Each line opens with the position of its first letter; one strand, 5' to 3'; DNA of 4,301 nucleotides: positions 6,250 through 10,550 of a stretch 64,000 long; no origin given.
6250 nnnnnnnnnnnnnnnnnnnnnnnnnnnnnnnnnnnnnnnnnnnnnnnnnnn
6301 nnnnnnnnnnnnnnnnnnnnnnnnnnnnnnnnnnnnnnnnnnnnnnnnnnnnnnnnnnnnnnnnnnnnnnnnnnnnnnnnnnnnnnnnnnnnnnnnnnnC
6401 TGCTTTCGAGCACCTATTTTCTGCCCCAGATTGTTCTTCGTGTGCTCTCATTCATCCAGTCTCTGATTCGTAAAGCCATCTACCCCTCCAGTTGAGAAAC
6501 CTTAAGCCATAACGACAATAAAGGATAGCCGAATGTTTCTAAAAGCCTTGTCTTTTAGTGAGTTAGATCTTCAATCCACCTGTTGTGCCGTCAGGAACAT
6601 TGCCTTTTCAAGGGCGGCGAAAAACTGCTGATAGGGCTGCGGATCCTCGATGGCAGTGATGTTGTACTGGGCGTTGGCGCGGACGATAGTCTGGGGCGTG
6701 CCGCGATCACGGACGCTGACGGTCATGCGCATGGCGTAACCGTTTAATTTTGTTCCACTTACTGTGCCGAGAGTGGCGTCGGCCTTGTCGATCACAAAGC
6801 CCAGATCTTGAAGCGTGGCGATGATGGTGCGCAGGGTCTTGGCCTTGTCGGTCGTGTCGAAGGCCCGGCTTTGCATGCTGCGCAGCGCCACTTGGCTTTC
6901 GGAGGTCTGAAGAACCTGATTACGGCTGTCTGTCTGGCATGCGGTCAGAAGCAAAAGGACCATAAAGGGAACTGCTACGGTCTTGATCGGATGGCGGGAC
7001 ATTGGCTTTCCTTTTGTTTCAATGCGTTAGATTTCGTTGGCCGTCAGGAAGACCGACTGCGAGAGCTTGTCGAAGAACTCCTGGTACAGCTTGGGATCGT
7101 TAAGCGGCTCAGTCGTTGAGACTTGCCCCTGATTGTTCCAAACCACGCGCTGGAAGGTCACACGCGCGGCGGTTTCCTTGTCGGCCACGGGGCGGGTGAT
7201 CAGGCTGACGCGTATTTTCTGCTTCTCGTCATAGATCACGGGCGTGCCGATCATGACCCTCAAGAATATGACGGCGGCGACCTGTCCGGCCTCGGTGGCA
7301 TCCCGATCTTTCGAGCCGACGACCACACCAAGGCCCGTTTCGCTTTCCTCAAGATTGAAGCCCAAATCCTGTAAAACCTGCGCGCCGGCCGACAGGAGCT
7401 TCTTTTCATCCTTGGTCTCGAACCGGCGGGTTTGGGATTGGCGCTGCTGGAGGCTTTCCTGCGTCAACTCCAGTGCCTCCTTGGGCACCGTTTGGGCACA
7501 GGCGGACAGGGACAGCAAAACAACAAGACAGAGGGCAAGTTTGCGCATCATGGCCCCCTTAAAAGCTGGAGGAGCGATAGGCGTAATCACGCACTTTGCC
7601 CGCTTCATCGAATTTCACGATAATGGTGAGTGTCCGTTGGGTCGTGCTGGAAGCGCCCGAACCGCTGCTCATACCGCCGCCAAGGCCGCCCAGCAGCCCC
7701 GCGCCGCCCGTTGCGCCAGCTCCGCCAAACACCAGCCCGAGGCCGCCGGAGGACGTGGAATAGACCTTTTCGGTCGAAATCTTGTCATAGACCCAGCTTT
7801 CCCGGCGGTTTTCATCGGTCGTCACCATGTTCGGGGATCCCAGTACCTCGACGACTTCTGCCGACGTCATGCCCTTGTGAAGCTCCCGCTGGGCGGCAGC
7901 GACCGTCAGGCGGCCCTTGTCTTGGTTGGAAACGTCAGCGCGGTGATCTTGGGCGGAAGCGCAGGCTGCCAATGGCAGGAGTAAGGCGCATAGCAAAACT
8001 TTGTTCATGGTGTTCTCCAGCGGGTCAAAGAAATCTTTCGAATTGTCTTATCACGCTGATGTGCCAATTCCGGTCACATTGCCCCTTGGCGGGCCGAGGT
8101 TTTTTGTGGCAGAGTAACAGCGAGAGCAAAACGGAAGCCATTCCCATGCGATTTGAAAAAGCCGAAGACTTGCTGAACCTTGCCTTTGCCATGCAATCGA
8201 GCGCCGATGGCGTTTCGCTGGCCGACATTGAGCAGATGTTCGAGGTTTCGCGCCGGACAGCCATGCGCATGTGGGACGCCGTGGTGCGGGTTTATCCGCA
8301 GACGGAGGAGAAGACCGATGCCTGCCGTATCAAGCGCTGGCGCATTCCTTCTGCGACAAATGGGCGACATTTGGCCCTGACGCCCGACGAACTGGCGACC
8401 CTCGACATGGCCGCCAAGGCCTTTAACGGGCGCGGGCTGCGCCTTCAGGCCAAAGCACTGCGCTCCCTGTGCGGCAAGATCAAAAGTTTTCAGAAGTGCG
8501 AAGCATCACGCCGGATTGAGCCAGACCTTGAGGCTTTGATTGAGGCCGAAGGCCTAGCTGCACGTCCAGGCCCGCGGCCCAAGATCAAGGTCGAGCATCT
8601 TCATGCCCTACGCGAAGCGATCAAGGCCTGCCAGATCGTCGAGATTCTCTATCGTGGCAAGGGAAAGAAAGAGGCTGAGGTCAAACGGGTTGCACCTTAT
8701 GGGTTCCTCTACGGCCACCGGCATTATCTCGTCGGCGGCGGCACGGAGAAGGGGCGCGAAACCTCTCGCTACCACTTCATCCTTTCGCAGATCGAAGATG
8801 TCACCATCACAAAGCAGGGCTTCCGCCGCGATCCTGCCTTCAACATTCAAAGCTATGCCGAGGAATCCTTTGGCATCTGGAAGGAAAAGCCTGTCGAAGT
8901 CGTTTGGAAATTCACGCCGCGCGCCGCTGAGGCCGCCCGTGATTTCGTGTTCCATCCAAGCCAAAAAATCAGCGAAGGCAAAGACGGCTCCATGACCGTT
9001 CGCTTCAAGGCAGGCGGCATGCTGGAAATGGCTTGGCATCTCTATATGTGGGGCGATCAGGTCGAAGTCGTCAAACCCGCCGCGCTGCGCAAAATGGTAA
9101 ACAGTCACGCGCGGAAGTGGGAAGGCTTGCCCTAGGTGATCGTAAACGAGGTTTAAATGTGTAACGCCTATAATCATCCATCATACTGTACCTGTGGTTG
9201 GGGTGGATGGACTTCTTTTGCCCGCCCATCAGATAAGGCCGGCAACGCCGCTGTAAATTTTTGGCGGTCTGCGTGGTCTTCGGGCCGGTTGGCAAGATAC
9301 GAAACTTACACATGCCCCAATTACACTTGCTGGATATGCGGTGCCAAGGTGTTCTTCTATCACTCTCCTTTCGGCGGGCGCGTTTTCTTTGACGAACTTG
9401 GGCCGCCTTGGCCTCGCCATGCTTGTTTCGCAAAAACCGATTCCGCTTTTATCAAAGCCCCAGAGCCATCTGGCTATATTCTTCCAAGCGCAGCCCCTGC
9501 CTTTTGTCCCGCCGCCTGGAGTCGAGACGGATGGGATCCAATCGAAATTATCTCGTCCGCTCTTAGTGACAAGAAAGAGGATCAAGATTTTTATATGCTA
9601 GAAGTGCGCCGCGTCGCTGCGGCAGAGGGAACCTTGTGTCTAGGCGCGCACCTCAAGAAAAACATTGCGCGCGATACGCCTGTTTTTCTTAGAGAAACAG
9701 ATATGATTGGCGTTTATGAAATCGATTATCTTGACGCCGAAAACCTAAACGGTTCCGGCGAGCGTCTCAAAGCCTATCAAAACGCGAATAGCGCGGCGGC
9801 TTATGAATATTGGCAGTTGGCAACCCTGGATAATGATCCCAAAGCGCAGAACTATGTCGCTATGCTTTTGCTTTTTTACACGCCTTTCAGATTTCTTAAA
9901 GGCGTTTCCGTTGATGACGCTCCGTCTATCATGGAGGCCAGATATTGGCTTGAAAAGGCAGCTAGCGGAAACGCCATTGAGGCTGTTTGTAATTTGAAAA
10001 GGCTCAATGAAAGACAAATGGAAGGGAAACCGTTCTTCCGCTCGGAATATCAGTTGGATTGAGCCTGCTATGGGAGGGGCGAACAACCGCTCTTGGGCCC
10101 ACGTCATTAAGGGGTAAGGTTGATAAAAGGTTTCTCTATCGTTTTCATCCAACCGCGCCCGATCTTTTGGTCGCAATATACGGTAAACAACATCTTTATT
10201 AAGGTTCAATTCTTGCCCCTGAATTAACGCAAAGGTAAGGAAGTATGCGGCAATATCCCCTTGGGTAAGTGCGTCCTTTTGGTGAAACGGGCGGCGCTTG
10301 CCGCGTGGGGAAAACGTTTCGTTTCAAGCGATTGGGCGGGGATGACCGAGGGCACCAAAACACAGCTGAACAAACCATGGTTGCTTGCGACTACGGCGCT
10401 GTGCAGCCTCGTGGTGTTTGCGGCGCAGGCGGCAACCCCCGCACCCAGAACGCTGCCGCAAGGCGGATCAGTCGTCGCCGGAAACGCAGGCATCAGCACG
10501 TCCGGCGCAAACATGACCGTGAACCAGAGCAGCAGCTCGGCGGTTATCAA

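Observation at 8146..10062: BrxR/CapW-like HTH-WYL regulator directly upstream of an uncharacterised Cys-rich + Sel1-like protein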

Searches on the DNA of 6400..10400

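Call 97: search_rna_families(source=window, start=6400, end=10400, threshold=evalue, max_evalue=1)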
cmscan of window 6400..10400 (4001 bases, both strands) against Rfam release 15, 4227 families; matches with E-value up to 1: 0.
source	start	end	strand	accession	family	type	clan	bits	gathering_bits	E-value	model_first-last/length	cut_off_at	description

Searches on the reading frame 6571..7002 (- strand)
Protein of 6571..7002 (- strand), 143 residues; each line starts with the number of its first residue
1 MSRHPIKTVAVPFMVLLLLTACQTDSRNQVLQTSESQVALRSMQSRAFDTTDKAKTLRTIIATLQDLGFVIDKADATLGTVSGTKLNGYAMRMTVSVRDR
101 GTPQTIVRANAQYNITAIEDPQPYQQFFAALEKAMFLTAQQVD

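Call 5: search_protein_families(library=pfam, proteins=[window:6571-7002:-], max_evalue=0.01)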
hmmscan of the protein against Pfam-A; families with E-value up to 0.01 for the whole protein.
window:6571-7002:- (143 aa): 0 families

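Call 7: search_protein_families(library=ncbifam, proteins=[window:6571-7002:-], max_evalue=0.1)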
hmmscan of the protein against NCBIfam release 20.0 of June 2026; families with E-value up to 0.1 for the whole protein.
window:6571-7002:- (143 aa): 3 families
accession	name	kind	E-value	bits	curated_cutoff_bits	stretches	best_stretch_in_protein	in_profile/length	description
NF058647.1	lipo_LytA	equivalog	0.00066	19.9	110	1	7-73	3-35/107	acidic lipoprotein LytA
NF053688.1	BamI_Bacteroidota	equivalog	0.036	13.3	370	1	7-75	7-64/452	BamI family beta-barrel-assembly machinery protein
NF053585.1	OMP_LP_YfiB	equivalog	0.038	13.8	128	0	8-54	9-49/163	outer membrane lipoprotein YfiB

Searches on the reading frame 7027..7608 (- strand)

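Call 5: search_protein_families(library=pfam, proteins=[window:7027-7608:-], max_evalue=0.01)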
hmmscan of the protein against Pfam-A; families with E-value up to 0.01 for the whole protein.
window:7027-7608:- (193 aa): 0 families

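Call 7: search_protein_families(library=ncbifam, proteins=[window:7027-7608:-], max_evalue=0.1)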
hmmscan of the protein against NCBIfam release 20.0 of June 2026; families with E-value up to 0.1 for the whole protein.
window:7027-7608:- (193 aa): 1 family
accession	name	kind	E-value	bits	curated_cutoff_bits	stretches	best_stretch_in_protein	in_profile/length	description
NF047408.1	SA0632_fam_LP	equivalog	0.0014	18.3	70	1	20-81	1-57/68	SA0632 family lipoprotein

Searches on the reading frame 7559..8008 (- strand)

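Call 5: search_protein_families(library=pfam, proteins=[window:7559-8008:-], max_evalue=0.01)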
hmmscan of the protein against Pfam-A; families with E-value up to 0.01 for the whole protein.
window:7559-8008:- (149 aa): 1 family
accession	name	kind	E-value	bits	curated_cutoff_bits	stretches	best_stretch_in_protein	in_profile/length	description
PF04355.18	BamE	-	6.1e-06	26.4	23.2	1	41-74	10-41/71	Outer membrane protein assembly factor BamE domain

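Call 7: search_protein_families(library=ncbifam, proteins=[window:7559-8008:-], max_evalue=0.1)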
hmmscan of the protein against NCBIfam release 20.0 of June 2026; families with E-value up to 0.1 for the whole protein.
window:7559-8008:- (149 aa): 3 families
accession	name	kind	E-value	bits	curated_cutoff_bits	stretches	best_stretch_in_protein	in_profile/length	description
NF008423.0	PRK11251.1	equivalog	0.00079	19.3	65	1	7-66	12-62/112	osmotically-inducible lipoprotein OsmE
NF008585.0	PRK11548.1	equivalog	0.0014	18.6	93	1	10-74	13-75/113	outer membrane protein assembly factor BamE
NF002642.0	PRK02315.1-3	equivalog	0.085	12.4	383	0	120-147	134-161/239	adaptor protein MecA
